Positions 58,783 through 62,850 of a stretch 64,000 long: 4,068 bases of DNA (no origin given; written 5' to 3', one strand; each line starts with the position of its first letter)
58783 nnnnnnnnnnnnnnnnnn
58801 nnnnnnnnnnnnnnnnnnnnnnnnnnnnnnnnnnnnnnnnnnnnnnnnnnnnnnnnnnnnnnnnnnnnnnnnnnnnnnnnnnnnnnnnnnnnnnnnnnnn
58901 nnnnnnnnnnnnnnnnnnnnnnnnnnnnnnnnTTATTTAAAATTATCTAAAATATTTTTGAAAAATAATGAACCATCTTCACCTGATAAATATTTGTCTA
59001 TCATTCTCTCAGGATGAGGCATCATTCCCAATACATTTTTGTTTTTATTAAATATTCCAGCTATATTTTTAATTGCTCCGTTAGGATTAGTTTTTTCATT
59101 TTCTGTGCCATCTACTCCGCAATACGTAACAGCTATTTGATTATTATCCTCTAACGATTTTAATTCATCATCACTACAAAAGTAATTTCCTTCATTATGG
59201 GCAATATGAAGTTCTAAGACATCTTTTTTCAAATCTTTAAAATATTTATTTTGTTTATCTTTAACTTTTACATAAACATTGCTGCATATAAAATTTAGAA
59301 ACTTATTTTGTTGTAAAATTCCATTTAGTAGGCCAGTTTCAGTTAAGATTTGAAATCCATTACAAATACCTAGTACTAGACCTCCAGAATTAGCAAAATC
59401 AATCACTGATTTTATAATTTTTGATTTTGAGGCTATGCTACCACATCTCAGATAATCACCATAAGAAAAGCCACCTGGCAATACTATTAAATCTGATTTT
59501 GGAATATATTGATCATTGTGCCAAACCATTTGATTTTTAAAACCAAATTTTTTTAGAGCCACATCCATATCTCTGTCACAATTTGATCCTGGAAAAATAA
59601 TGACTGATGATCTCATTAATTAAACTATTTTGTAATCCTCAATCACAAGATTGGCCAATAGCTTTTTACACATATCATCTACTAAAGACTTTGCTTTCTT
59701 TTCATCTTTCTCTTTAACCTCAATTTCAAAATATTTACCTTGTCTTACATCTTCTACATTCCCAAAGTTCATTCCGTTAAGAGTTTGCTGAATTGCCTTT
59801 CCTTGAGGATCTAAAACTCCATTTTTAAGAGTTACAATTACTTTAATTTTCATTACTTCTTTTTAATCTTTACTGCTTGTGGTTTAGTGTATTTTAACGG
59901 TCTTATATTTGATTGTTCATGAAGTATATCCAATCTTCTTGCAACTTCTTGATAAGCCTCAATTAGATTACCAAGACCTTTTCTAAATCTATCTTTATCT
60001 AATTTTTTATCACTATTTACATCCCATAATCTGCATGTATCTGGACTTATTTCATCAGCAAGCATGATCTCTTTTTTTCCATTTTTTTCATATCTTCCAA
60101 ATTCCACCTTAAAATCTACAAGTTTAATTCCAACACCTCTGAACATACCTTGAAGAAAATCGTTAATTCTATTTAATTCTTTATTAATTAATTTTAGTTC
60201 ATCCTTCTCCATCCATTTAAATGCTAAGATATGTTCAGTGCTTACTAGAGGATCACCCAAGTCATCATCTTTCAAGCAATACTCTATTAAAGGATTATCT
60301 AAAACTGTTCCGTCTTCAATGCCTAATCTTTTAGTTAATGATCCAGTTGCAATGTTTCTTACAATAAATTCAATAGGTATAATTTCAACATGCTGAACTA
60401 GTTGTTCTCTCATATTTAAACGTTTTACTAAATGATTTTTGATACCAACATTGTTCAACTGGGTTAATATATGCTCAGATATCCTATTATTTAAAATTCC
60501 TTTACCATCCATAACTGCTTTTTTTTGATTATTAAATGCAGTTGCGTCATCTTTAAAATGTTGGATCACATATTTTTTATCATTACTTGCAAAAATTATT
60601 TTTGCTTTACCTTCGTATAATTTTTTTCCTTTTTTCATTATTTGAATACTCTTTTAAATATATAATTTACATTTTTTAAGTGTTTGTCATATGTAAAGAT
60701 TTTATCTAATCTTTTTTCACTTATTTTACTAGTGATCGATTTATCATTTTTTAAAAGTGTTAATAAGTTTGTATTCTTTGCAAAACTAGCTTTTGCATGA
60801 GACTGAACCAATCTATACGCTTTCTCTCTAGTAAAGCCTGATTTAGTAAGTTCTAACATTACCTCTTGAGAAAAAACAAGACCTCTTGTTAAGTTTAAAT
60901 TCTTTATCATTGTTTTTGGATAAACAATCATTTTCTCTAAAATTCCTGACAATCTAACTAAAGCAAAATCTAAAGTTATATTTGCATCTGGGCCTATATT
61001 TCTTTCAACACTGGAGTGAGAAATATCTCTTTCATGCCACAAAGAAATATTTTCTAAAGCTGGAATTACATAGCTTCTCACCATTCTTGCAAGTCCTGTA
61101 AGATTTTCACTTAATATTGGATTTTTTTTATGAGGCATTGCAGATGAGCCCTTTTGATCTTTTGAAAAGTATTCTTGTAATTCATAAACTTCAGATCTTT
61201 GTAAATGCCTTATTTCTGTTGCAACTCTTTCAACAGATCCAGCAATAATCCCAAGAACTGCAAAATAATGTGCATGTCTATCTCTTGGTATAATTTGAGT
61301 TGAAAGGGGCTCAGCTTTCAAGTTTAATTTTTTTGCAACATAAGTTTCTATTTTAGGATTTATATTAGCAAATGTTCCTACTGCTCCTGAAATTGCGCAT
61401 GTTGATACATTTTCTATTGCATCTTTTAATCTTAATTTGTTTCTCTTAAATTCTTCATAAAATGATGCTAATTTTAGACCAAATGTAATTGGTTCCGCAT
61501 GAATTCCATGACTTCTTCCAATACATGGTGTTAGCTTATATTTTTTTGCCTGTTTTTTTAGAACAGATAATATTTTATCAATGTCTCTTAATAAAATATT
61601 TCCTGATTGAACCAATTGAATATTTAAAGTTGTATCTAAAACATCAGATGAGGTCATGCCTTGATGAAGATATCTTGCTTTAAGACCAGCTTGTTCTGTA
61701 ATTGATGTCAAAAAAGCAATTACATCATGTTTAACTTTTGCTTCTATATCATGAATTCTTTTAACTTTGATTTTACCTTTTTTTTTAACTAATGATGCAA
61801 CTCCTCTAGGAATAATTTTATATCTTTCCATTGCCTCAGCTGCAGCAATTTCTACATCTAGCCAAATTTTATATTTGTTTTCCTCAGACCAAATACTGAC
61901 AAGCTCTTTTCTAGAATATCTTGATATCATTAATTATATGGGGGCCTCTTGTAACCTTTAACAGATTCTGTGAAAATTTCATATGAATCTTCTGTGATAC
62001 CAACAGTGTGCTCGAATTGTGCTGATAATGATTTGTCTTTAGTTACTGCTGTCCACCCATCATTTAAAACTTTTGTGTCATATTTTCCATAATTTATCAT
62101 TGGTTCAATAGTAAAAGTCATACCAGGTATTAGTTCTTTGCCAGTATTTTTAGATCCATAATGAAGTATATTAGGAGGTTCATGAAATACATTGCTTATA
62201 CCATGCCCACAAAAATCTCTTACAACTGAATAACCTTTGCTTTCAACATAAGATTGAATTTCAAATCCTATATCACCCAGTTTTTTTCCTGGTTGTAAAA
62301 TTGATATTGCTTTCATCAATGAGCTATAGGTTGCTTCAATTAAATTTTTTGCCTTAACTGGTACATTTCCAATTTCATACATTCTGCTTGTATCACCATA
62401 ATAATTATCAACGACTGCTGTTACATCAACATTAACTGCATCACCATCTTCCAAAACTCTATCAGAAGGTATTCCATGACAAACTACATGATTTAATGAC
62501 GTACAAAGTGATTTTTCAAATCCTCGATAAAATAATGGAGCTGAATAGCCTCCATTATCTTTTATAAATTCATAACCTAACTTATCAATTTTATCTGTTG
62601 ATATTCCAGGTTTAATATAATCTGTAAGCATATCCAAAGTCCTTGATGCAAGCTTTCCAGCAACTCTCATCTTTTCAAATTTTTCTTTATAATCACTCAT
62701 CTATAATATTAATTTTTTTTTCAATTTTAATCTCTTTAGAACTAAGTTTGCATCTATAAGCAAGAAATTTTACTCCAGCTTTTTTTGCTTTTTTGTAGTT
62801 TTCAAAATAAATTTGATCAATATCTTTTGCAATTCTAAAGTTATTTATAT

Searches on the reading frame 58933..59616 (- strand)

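Call 72: search_protein_families(library=ncbifam, proteins=[window:58933-59616:-], max_evalue=0.000001)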
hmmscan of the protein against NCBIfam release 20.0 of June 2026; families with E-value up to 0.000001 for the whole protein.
window:58933-59616:- (227 aa): 7 families
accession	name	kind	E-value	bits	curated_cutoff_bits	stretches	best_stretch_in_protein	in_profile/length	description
NF002957.0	PRK03619.1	equivalog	1.7e-87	292.5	212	1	1-225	1-219/222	phosphoribosylformylglycinamidine synthase subunit PurQ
TIGR01737.1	FGAM_synth_I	equivalog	9.2e-87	290.1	177.8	1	1-224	1-226/228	phosphoribosylformylglycinamidine synthase I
NF002252.0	PRK01175.1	equivalog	4.6e-46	157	298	1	2-222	5-253/261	phosphoribosylformylglycinamidine synthase subunit PurQ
TIGR01857.1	FGAM-synthase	equivalog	4.7e-29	100.6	1057.05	1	6-213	983-1223/1239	phosphoribosylformylglycinamidine synthase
NF003672.0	PRK05297.1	equivalog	1.1e-25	89.4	783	1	9-207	1045-1261/1290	phosphoribosylformylglycinamidine synthase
TIGR01735.1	FGAM_synt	equivalog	5.1e-25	87.1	1123.05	1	9-206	1061-1278/1307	phosphoribosylformylglycinamidine synthase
TIGR01855.1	IMP_synth_hisH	equivalog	7.9e-07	29.1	105.4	0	17-96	14-89/198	imidazole glycerol phosphate synthase subunit HisH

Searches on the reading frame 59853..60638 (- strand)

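Call 72: search_protein_families(library=ncbifam, proteins=[window:59853-60638:-], max_evalue=0.000001)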
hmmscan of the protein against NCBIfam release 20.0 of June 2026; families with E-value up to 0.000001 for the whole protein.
window:59853-60638:- (261 aa): 6 families
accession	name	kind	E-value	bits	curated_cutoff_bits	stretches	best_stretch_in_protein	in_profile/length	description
TIGR00081.1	purC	equivalog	7.9e-64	215.8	189.9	1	4-239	5-276/279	phosphoribosylaminoimidazolesuccinocarboxamide synthase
NF009251.0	PRK12607.1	equivalog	3.3e-16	59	371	1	4-211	16-233/315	phosphoribosylaminoimidazolesuccinocarboxamide synthase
NF010568.0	PRK13961.1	equivalog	8.3e-10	38.4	251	1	5-209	14-239/297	phosphoribosylaminoimidazolesuccinocarboxamide synthase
NF010567.0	PRK13960.1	equivalog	2e-08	33.5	581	0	135-211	199-277/367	phosphoribosylaminoimidazolesuccinocarboxamide synthase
NF010564.0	PRK13959.1-1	subfamily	3.1e-08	33.1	459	0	7-210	4-228/294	phosphoribosylaminoimidazolesuccinocarboxamide synthase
TIGR02735.1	purC_vibrio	equivalog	1.4e-07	30.7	394.2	0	137-210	200-275/365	phosphoribosylaminoimidazolesuccinocarboxamide synthase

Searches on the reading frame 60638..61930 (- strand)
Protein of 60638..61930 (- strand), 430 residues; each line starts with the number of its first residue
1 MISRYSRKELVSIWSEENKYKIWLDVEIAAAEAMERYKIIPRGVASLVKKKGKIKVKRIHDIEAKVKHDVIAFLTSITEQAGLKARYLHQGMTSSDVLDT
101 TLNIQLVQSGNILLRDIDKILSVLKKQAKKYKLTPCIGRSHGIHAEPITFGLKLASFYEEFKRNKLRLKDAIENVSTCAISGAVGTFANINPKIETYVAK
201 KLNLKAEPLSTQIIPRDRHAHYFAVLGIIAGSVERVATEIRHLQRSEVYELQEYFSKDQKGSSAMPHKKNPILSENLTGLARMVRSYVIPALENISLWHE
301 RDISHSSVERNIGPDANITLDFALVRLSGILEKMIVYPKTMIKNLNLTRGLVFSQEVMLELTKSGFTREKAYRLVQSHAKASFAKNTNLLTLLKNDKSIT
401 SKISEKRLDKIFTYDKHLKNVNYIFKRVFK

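Call 72: search_protein_families(library=ncbifam, proteins=[window:60638-61930:-], max_evalue=0.000001)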
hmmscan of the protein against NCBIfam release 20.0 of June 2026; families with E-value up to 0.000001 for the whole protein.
window:60638-61930:- (430 aa): 16 families
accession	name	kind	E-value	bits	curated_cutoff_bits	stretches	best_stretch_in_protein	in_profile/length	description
TIGR00928.1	purB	equivalog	6.8e-145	483.2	326.2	1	1-429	1-436/436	adenylosuccinate lyase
NF052536.2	CoM_syn_XcbD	exception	3.9e-73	246.7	600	1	5-428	14-442/443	3-sulfopropionylcysteine synthase XcbD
NF006500.1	PRK08937.2-4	subfamily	1.3e-68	231.9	626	1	4-425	13-439/448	adenylosuccinate lyase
NF006554.0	PRK09053.1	equivalog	4.7e-60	203.7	595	1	6-427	14-443/453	3-carboxy-cis,cis-muconate cycloisomerase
TIGR02426.1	protocat_pcaB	equivalog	2.3e-43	148.4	355.75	1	6-302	7-306/338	3-carboxy-cis,cis-muconate cycloisomerase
NF006764.0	PRK09285.1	equivalog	1.3e-33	116.2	446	1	43-394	66-424/456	adenylosuccinate lyase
NF052556.1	NtrsucLyaStm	equivalog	4.7e-32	111.5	650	1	21-411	38-446/466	nitrosuccinate lyase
NF004631.0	PRK05975.1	equivalog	1.2e-29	103.4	371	1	8-304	18-313/352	3-carboxy-cis,cis-muconate cycloisomerase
TIGR00979.1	fumC_II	equivalog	6.8e-16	58.1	664.75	1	90-282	133-335/458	class II fumarate hydratase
NF008909.0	PRK12273.1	subfamily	3.3e-15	55.9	510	1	95-283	144-341/474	aspartate ammonia-lyase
TIGR00838.1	argH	equivalog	1.1e-13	51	279.5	1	27-281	35-294/455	argininosuccinate lyase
NF008964.0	PRK12308.1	equivalog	1.7e-12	46.5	657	1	75-280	90-295/624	argininosuccinate lyase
TIGR00839.1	aspA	equivalog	1.1e-10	41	681.2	1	93-278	137-331/468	aspartate ammonia-lyase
NF011092.0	PRK14515.1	subfamily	1.3e-09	37.4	876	1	93-281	146-343/479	aspartate ammonia-lyase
NF009089.0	PRK12425.1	equivalog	2.8e-09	36.3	840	1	90-284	134-338/464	class II fumarate hydratase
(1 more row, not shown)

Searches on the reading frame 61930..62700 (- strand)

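Call 72: search_protein_families(library=ncbifam, proteins=[window:61930-62700:-], max_evalue=0.000001)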
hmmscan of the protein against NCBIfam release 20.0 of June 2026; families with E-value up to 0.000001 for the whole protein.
window:61930-62700:- (256 aa): 9 families
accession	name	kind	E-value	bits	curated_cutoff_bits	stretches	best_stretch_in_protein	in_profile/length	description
TIGR00500.1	met_pdase_I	equivalog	4.9e-88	294.8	171.35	1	5-245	6-246/247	type I methionyl aminopeptidase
NF008970.0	PRK12318.1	equivalog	5.4e-71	239.2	267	1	5-245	46-288/291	methionyl aminopeptidase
NF009533.0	PRK12897.1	equivalog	5.1e-57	193.1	488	1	5-244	7-246/248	type I methionyl aminopeptidase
NF005583.0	PRK07281.1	equivalog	1.7e-39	135.8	445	1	103-245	136-279/286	methionyl aminopeptidase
TIGR00501.1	met_pdase_II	equivalog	6.3e-23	81.8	222.65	1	6-205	3-194/295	type II methionyl aminopeptidase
NF040821.1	dipep_PepQ_Arch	equivalog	6.1e-14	51.8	630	1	61-214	176-326/346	Xaa-Pro dipeptidase PepQ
NF007310.0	PRK09795.1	equivalog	5.5e-12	45.2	393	1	6-205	131-327/361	aminopeptidase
TIGR00495.1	crvDNA_42K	hypoth_equivalog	8.9e-09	34.5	430.05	1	8-149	20-170/383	ErbB3-binding protein EBP1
NF008131.0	PRK10879.1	equivalog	5.7e-07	28.7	465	0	6-247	177-421/438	Xaa-Pro aminopeptidase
